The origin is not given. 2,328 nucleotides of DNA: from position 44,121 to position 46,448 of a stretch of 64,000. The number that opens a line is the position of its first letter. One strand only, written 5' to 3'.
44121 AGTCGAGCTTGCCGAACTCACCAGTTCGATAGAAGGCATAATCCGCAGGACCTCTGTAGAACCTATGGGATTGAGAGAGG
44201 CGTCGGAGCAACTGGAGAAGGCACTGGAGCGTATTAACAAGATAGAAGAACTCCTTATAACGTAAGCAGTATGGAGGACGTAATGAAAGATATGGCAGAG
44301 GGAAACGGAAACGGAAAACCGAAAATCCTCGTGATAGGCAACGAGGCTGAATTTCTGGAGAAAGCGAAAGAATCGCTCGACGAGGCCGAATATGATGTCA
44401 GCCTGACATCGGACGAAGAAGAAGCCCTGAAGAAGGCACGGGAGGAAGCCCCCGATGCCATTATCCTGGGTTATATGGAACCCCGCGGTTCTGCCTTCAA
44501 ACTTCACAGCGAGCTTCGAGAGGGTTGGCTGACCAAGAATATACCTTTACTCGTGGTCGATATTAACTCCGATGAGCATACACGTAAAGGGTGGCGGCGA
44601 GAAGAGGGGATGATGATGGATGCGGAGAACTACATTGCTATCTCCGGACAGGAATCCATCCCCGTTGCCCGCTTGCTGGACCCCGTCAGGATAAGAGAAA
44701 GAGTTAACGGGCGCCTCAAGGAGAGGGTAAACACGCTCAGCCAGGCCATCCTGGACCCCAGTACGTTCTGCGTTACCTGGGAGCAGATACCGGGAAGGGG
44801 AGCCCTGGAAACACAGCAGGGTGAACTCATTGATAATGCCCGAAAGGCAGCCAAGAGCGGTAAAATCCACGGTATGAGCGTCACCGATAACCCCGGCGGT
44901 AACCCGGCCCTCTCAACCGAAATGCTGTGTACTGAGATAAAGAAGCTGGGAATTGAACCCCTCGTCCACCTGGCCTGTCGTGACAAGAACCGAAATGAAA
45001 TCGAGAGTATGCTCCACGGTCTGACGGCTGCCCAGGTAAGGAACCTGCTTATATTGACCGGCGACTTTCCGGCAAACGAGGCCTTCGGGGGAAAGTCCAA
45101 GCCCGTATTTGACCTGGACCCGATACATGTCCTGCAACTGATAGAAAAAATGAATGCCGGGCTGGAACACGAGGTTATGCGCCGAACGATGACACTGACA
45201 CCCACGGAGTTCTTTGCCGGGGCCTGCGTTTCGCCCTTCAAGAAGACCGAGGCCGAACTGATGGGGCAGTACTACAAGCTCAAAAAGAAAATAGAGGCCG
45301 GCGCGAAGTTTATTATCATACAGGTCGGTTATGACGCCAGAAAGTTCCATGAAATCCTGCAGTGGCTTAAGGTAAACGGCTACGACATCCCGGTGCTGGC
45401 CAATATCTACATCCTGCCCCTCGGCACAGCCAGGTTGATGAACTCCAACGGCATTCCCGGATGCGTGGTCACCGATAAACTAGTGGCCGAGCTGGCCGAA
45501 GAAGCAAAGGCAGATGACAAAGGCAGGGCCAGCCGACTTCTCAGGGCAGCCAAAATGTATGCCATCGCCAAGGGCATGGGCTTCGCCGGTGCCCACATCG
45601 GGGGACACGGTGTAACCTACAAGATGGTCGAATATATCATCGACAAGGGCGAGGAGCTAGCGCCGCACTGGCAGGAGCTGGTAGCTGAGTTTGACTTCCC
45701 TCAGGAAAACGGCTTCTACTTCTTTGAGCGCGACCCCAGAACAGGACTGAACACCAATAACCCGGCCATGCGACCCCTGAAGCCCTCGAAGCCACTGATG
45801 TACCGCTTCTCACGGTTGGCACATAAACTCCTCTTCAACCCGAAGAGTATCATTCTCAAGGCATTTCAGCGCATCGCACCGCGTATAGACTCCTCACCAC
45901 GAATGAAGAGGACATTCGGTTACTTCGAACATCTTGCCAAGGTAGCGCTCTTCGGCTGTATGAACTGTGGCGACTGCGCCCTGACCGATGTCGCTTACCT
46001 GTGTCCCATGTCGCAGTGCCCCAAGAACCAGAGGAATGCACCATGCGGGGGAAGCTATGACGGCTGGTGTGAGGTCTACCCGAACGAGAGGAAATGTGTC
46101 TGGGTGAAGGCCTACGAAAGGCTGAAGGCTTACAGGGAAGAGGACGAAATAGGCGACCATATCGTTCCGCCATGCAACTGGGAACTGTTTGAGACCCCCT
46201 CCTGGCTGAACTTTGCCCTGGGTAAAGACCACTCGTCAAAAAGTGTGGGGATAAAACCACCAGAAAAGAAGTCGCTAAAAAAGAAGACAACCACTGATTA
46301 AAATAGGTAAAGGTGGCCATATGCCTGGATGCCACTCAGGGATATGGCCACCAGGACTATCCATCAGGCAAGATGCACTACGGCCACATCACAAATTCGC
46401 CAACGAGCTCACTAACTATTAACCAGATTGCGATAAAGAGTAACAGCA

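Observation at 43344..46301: Three tandem Asp-less receiver-like paralogs, the last fused to MTHFR and a MetV-type zinc-ribbon domain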

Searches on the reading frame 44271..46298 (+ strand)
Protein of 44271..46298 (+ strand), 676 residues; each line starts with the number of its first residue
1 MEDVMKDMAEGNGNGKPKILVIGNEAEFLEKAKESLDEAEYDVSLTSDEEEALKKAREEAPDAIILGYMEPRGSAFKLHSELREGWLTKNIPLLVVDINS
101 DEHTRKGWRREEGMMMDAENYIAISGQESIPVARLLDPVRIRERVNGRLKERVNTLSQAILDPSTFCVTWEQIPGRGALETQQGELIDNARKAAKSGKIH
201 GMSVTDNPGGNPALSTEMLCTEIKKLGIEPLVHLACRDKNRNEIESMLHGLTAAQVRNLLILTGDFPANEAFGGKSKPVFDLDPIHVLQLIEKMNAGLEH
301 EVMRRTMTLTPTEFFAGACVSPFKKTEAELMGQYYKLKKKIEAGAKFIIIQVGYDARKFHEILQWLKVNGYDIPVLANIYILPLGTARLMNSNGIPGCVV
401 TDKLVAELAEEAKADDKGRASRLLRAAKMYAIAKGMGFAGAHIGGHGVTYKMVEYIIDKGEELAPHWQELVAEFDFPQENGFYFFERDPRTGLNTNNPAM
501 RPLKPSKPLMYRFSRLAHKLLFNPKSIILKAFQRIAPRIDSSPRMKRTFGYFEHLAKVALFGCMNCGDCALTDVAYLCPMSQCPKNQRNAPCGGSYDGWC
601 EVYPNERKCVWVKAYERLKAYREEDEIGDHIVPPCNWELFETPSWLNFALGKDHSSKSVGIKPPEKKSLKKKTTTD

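Call 3: search_protein_families(library=pfam, proteins=[window:44271-46298:+], max_evalue=1)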
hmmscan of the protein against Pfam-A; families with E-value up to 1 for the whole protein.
window:44271-46298:+ (676 aa): 3 families
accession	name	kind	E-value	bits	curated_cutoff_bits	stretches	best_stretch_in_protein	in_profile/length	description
PF12225.13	DUF5981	-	1e-28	99.3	23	1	544-638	3-95/95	Methylene-tetrahydrofolate reductase C terminal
PF02219.23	MTHFR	-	1.2e-21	77.7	24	1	161-419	6-245/287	Methylenetetrahydrofolate reductase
PF00072.30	Response_reg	-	5.2e-05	23.8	30.2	1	19-105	1-85/111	Response regulator receiver domain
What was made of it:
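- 44751..45608 (+): P3 residues 161-446: MTHFR TIM-barrel catalytic domain with flavin and catalytic motifs kept (sVTdnpGG, HLaC, LtGD, iiQ). PF02219 (call 3).
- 45900..46184 (+): P3 residues 544-638: MetV-like Cys-rich domain (PF12225 MTHFR_C/DUF5981). PF12225 at 99.3 bits (call 3).
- On Methylenetetrahydrofolate reductase (PF02219): 77.7 bits against a cut-off of 24 (call 3).
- On MetV / MTHFR_C (PF12225): 99.3 bits against a cut-off of 23 (call 3).
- Checked: P3 also has PF02219 MTHFR (77.7 bits) and PF12225 MTHFR_C (99.3 bits) (call 3).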

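Call 4: search_protein_families(library=ncbifam, proteins=[window:44271-46298:+], max_evalue=1)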
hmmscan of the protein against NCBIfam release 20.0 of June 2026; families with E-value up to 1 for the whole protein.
window:44271-46298:+ (676 aa): 30 families (the best 25 are shown)
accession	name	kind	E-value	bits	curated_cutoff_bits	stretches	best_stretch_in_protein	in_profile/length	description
NF006396.0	PRK08645.1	equivalog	2.2e-33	115.2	453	1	185-429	338-572/611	bifunctional homocysteine S-methyltransferase/methylenetetrahydrofolate reductase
TIGR00676.1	fadh2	equivalog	7.9e-18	64.8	293.7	1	202-412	32-227/275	methylenetetrahydrofolate reductase [NAD(P)H]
TIGR00677.1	fadh2_euk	equivalog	6.6e-14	51.9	310.05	1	202-408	33-224/281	methylenetetrahydrofolate reductase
TIGR02154.1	PhoB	equivalog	2.1e-11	43.6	296.2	1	17-140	3-121/226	phosphate regulon transcriptional regulator PhoB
NF007546.0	PRK10161.1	equivalog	1.3e-06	28.1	471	1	18-168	4-146/229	phosphate response regulator transcription factor PhoB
NF045914.1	RespRegNblR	equivalog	3.3e-06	26.9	300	1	16-94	6-84/228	response regulator transcription factor NblR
NF007135.0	PRK09581.1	equivalog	3.4e-06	26.1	474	1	8-167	147-300/457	PleD family two-component system response regulator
NF045944.1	ResRegRpaBCyano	equivalog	2.5e-05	23.8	330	1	20-101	1-79/229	response regulator transcription factor RpaB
NF053854.1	RespRegPhoBBctds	equivalog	5.2e-05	22.7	270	1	19-102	1-83/225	two-component system response regulator PhoB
NF040534.1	resp_reg_YycF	equivalog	6.5e-05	22.3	340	1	18-123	2-99/231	response regulator YycF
NF045717.1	DVU0259_DivK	exception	6.8e-05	23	160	1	18-97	4-83/117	DVU0259 family response regulator domain-containing protein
NF047465.1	hybrid_HK_LvrA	exception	0.00017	19.8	1200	1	14-105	465-555/819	hybrid histidine kinase/response regulator LvrA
NF006950.0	PRK09432.1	equivalog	0.00034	20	382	1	202-289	56-140/296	methylenetetrahydrofolate reductase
NF040689.1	MtrAB_MtrA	equivalog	0.00047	19.6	300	1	19-143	1-117/219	MtrAB system response regulator MtrA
NF051850.1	RespRegRprY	equivalog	0.00053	19.5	370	1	18-124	6-105/234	response regulator transcription factor RprY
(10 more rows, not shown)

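Call 7: search_solved_structures(query=window:44271-46298:+, max_evalue=0.01, show_alignments=3)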
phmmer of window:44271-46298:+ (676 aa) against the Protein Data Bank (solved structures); distinct sequences matched with E-value up to 0.01: 25.
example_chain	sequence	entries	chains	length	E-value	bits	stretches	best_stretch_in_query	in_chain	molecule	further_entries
1v93_A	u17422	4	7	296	3.5e-08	35.6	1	217-411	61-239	5,10-Methylenetetrahydrofolate reductase | Methylenetetrahydrofolate reductase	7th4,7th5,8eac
1mvo_A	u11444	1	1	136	3.9e-08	35.4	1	17-102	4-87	PhoP response regulator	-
3apt_A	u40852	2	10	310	4.1e-08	35.4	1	216-411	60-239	Methylenetetrahydrofolate reductase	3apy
6fnu_A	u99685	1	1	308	8.3e-07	31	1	203-386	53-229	Methylenetetrahydrofolate reductase 1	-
8uy2_A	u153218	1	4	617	1.5e-06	30.2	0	336-416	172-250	Methylenetetrahydrofolate reductase-like protein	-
8uy1_D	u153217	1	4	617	1.7e-06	30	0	336-416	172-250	Methylenetetrahydrofolate reductase-like protein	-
6fcx_A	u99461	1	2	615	6.5e-05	24.8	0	190-266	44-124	Methylenetetrahydrofolate reductase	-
8qa4_A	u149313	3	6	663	6.8e-05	24.7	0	191-266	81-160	Methylenetetrahydrofolate reductase (NADPH)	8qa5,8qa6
2jba_A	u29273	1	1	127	8.7e-05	24.4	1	18-105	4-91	PHOSPHATE REGULON TRANSCRIPTIONAL REGULATORY PROTEIN PHOB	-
1zes_A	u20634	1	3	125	0.0001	24.1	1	18-123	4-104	Phosphate regulon transcriptional regulatory protein phoB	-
1b00_A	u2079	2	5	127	0.00011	24.1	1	18-123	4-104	PHOSPHATE REGULON TRANSCRIPTIONAL REGULATORY PROTEIN PHOB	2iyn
9dvt_R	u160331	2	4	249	0.00013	23.8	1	16-99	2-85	DNA-binding dual master transcriptional regulator RpaA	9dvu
8fk2_A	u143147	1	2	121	0.00021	23.1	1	18-103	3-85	Putative response regulator CovR VicR-like protein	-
2jba_B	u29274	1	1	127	0.00022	23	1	18-105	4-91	PHOSPHATE REGULON TRANSCRIPTIONAL REGULATORY PROTEIN PHOB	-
9ji3_J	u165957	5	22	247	0.00035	22.4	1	13-85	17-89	DNA-binding response regulator | Possible two component system response transcriptional positive regulator PhoP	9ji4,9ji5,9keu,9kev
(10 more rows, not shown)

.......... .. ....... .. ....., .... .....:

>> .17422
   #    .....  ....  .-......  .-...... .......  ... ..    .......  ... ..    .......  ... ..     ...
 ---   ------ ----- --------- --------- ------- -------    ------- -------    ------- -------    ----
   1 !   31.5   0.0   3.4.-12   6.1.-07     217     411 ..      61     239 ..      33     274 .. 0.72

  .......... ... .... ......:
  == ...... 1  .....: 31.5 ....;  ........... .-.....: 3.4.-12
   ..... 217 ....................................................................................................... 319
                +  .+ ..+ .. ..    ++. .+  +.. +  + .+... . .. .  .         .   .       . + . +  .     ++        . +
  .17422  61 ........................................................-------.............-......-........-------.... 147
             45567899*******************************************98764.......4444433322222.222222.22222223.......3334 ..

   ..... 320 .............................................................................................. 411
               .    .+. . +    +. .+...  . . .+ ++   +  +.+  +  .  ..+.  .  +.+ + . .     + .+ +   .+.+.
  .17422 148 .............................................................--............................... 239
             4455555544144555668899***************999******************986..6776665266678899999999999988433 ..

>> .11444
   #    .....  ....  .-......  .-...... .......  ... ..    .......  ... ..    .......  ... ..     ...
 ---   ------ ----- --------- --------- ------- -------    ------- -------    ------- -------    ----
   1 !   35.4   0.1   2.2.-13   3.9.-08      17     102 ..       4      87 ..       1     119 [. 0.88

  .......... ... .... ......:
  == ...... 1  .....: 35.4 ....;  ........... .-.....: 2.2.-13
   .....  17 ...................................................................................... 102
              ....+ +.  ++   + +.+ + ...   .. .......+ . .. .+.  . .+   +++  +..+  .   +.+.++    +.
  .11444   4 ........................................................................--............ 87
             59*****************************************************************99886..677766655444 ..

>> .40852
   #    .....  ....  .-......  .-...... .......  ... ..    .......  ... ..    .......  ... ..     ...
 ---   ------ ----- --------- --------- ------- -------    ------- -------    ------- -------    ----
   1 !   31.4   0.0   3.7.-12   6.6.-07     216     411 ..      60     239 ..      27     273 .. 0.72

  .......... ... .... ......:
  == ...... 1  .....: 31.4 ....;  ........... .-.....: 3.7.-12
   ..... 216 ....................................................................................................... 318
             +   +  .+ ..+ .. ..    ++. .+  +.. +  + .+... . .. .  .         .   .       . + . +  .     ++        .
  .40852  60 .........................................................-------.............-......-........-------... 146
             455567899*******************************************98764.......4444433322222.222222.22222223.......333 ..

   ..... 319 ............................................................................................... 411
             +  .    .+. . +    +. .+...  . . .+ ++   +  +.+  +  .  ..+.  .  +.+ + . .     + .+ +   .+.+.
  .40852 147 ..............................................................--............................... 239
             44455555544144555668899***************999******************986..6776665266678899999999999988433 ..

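Call 10: find_homologous_proteins(query=window:44271-46298:+)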
Query window:44271-46298:+ (676 aa): 1867 proteins with E <= 0.001 among 8000 candidates; the best 120 are listed.
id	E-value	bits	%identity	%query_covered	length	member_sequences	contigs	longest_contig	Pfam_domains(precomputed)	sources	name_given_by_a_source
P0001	0.0e+0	1446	92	98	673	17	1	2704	PF02219.24,PF12225.14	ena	-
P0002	0.0e+0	1421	94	95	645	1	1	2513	PF02219.24,PF12225.14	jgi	jgi:methylenetetrahydrofolate reductase (NADPH)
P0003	0.0e+0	1408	90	98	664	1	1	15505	PF02219.24,PF12225.14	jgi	-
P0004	0.0e+0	1402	89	99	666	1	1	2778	PF02219.24,PF12225.14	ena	-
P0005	0.0e+0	1350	86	98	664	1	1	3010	PF02219.24,PF12225.14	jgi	-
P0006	0.0e+0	1323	83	97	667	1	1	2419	PF02219.24,PF12225.14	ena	-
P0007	0.0e+0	1315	83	98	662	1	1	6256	PF02219.24,PF12225.14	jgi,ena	-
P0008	0.0e+0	1305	82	97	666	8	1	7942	PF02219.24,PF12225.14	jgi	-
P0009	0.0e+0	1304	82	99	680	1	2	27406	PF02219.24,PF12225.14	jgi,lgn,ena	-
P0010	0.0e+0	1285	83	97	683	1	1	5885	PF02219.24,PF12225.14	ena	-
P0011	0.0e+0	1278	82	98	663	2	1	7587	PF02219.24,PF12225.14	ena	-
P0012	0.0e+0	1276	81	98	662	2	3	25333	PF02219.24,PF12225.14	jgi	-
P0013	0.0e+0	1275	82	98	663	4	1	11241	PF02219.24,PF12225.14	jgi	-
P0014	0.0e+0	1262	79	97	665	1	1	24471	PF02219.24,PF12225.14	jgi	-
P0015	0.0e+0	1141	71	97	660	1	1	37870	PF02219.24,PF12225.14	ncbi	-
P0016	0.0e+0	1132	71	97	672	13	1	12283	PF02219.24,PF12225.14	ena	-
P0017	0.0e+0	1125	71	97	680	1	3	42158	PF02219.24,PF12225.14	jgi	-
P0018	0.0e+0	1124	71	97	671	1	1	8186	PF02219.24,PF12225.14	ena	-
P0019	0.0e+0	1094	70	97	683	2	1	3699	PF02219.24,PF12225.14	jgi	-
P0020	0.0e+0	1090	68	97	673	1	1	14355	PF02219.24,PF12225.14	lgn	-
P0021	0.0e+0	1090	69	98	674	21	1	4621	PF02219.24,PF12225.14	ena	-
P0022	0.0e+0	1081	67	98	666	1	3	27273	PF02219.24,PF12225.14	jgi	jgi:methylenetetrahydrofolate reductase (NADPH)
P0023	0.0e+0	1079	69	96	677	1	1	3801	PF02219.24,PF12225.14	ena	-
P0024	0.0e+0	1075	68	96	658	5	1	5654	PF02219.24,PF12225.14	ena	-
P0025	0.0e+0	1072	67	97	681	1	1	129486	PF02219.24,PF12225.14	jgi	jgi:methylenetetrahydrofolate reductase (NADPH)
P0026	0.0e+0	1068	68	96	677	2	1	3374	PF02219.24,PF12225.14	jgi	-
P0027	0.0e+0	1067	66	98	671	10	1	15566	PF02219.24,PF12225.14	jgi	jgi:methylenetetrahydrofolate reductase (NADPH)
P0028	0.0e+0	1062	67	97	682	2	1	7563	PF02219.24,PF12225.14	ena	-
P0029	0.0e+0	1060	66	98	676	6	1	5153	PF02219.24,PF12225.14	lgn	-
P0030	0.0e+0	1053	67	98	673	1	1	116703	PF02219.24,PF12225.14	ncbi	-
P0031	0.0e+0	1046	65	98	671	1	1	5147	PF02219.24,PF12225.14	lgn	-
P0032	0.0e+0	1045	66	97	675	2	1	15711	PF02219.24,PF12225.14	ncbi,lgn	-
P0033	0.0e+0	1045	66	97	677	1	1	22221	PF02219.24,PF12225.14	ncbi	-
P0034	0.0e+0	1043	66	97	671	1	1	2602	PF02219.24,PF12225.14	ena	-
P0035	0.0e+0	1043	65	98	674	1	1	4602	PF02219.24,PF12225.14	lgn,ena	-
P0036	0.0e+0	1042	63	97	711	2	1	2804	PF02219.24,PF12225.14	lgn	-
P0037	0.0e+0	1041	66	98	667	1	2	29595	PF02219.24,PF12225.14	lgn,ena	-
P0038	0.0e+0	1040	67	98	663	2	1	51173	PF02219.24,PF12225.14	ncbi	-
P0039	0.0e+0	1040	65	97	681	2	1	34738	PF02219.24,PF12225.14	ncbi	-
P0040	0.0e+0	1039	65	98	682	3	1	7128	PF02219.24,PF12225.14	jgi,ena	-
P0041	0.0e+0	1039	66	96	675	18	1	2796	PF02219.24,PF12225.14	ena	-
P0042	0.0e+0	1038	65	96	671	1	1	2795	PF02219.24,PF12225.14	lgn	-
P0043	0.0e+0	1035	65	97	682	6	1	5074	PF02219.24,PF12225.14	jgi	-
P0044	0.0e+0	1033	65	97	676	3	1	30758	PF02219.24,PF12225.14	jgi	-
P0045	0.0e+0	1029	66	97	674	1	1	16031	PF02219.24,PF12225.14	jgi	-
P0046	0.0e+0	1029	66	97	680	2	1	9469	PF02219.24,PF12225.14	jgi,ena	-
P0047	0.0e+0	1029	66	98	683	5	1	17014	PF02219.24,PF12225.14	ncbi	-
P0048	0.0e+0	1024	64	98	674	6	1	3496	PF02219.24,PF12225.14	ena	-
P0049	0.0e+0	1023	65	96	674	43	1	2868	PF02219.24,PF12225.14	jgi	-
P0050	0.0e+0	1022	65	98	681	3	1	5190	PF02219.24,PF12225.14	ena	-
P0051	0.0e+0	1021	65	96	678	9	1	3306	PF02219.24,PF12225.14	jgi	-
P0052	0.0e+0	1020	64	98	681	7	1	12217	PF02219.24,PF12225.14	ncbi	-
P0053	0.0e+0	1019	65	96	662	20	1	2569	PF02219.24,PF12225.14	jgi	jgi:methylenetetrahydrofolate reductase (NADPH)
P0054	0.0e+0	1018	65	97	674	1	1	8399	PF02219.24,PF12225.14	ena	-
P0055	0.0e+0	1017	64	97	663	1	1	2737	PF02219.24,PF12225.14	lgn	-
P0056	0.0e+0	1015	65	98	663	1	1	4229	PF02219.24,PF12225.14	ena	-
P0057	0.0e+0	1015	63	98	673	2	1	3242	PF02219.24,PF12225.14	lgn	-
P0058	0.0e+0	1014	65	97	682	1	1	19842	PF02219.24,PF12225.14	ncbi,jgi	-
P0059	0.0e+0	1012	64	97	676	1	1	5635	PF02219.24,PF12225.14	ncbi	-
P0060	0.0e+0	1011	64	97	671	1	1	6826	PF02219.24,PF12225.14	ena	-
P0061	1.8e-298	1010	65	95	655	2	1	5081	PF02219.24,PF12225.14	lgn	-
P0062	4.2e-298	1009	64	97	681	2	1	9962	PF02219.24,PF12225.14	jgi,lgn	jgi:methylenetetrahydrofolate reductase (NADPH)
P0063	6.1e-298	1008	63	97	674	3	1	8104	PF02219.24,PF12225.14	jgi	jgi:methylenetetrahydrofolate reductase (NADPH)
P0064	7.0e-298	1008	64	97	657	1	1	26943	PF02219.24,PF12225.14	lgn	-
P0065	7.9e-298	1008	64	98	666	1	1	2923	PF02219.24,PF12225.14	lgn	-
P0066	9.7e-298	1007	64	98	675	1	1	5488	PF02219.24,PF12225.14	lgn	-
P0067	1.4e-297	1007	63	97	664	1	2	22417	PF02219.24,PF12225.14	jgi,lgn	-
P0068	2.7e-297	1006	65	97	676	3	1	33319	PF02219.24,PF12225.14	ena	-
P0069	3.0e-297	1006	64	97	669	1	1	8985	PF02219.24,PF12225.14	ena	-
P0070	3.2e-297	1006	65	97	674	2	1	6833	PF02219.24,PF12225.14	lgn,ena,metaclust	metaclust:\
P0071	8.9e-297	1004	63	97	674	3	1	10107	PF02219.24,PF12225.14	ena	-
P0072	9.4e-297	1004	63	97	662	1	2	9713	PF02219.24,PF12225.14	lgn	-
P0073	1.0e-296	1004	66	97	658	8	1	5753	PF02219.24,PF12225.14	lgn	-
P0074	1.2e-296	1004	63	98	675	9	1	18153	PF02219.24,PF12225.14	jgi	jgi:methylenetetrahydrofolate reductase (NADPH)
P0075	1.9e-296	1003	63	97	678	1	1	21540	PF02219.24,PF12225.14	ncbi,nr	ncbi:MAG: methylenetetrahydrofolate reductase C-terminal domain-containing protein [Desulfobacterale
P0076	2.7e-296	1003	63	97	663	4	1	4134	PF02219.24,PF12225.14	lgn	-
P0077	3.0e-296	1003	65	96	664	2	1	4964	PF02219.24,PF12225.14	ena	-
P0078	8.2e-296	1001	63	98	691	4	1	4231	PF02219.24,PF12225.14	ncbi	-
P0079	8.7e-296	1001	63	96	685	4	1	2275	PF02219.24,PF12225.14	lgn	-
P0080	1.5e-295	1000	63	98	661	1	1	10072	PF02219.24,PF12225.14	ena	-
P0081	1.5e-295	1000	65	97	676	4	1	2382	PF02219.24,PF12225.14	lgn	-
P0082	2.0e-295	1000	63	96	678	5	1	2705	PF02219.24,PF12225.14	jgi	-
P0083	2.2e-295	1000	62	98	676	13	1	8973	PF02219.24,PF12225.14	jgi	-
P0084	8.2e-295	998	63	97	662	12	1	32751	PF02219.24,PF12225.14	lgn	-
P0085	1.2e-294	997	62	98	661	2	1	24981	PF02219.24,PF12225.14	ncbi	-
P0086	1.2e-294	997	63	97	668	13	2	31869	PF02219.24,PF12225.14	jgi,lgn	-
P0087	1.6e-294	997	64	97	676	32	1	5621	PF02219.24,PF12225.14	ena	-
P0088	2.1e-294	996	63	98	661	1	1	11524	PF02219.24,PF12225.14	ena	-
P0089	4.2e-294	995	64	97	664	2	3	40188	PF02219.24,PF12225.14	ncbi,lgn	-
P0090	5.4e-294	995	63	97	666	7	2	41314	PF02219.24,PF12225.14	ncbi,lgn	-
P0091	5.6e-294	995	63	97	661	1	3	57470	PF02219.24,PF12225.14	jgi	jgi:methylenetetrahydrofolate reductase (NADPH)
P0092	9.7e-294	994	63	97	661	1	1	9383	PF02219.24,PF12225.14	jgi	jgi:methylenetetrahydrofolate reductase (NADH)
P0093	1.2e-293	994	62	97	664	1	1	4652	PF02219.24,PF12225.14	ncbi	-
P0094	2.0e-293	993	64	96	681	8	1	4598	PF02219.24,PF12225.14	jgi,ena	jgi:methylenetetrahydrofolate reductase (NADPH)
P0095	2.9e-293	993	64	96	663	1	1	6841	PF02219.24,PF12225.14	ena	-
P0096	3.1e-293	993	62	97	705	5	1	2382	PF02219.24,PF12225.14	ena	-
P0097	6.8e-293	991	63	97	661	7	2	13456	PF02219.24,PF12225.14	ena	-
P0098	7.4e-293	991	62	99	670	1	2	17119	PF02219.24,PF12225.14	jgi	jgi:methylenetetrahydrofolate reductase (NADPH)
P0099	1.1e-292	991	62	99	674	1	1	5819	PF02219.24,PF12225.14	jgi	-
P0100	1.4e-292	990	63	98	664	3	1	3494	PF02219.24,PF12225.14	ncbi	-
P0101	1.6e-292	990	62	98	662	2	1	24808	PF02219.24,PF12225.14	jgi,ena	-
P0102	3.6e-292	989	64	98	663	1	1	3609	PF02219.24,PF12225.14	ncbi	-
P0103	5.6e-292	988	64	96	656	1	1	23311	PF02219.24,PF12225.14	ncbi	-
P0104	1.5e-291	987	62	98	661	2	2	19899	PF02219.24,PF12225.14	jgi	jgi:methylenetetrahydrofolate reductase (NADPH)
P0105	1.7e-291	987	64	96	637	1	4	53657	PF02219.24,PF12225.14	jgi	-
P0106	2.0e-291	987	62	97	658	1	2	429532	PF02219.24,PF12225.14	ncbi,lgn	-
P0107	2.1e-291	986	63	97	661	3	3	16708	PF02219.24,PF12225.14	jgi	jgi:methylenetetrahydrofolate reductase (NADPH)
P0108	2.2e-291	986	63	96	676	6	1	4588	PF02219.24,PF12225.14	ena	-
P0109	4.1e-291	986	63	97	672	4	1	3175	PF02219.24,PF12225.14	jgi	jgi:methylenetetrahydrofolate reductase (NADPH)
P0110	4.6e-291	985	64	95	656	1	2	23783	PF02219.24,PF12225.14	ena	-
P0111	7.4e-291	985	62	97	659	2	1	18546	PF02219.24,PF12225.14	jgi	jgi:methylenetetrahydrofolate reductase (NADPH)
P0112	9.7e-291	984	62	98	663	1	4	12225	PF02219.24,PF12225.14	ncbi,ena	-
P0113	1.3e-290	984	62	97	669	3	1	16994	PF02219.24,PF12225.14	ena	-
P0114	2.4e-290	983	63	96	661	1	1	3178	PF02219.24,PF12225.14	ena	-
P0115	3.1e-290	983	62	97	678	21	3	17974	PF02219.24,PF12225.14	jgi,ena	-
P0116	4.0e-290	982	64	96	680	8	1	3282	PF02219.24,PF12225.14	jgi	-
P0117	4.3e-290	982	64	96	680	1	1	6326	PF02219.24,PF12225.14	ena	-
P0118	4.3e-290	982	64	95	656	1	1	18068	PF02219.24,PF12225.14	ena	-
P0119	4.8e-290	982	62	96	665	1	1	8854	PF02219.24,PF12225.14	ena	-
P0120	6.1e-290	982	62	97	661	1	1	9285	PF02219.24,PF12225.14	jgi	jgi:methylenetetrahydrofolate reductase (NADPH)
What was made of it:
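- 44271..46301 (+): P3: fusion protein, 676 aa from the first ATG; the likely true start is ATG 44283, giving 672 aa. More than 120 clusters at 90% identity match at 62% identity or better over about 97% of the length (call 10).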
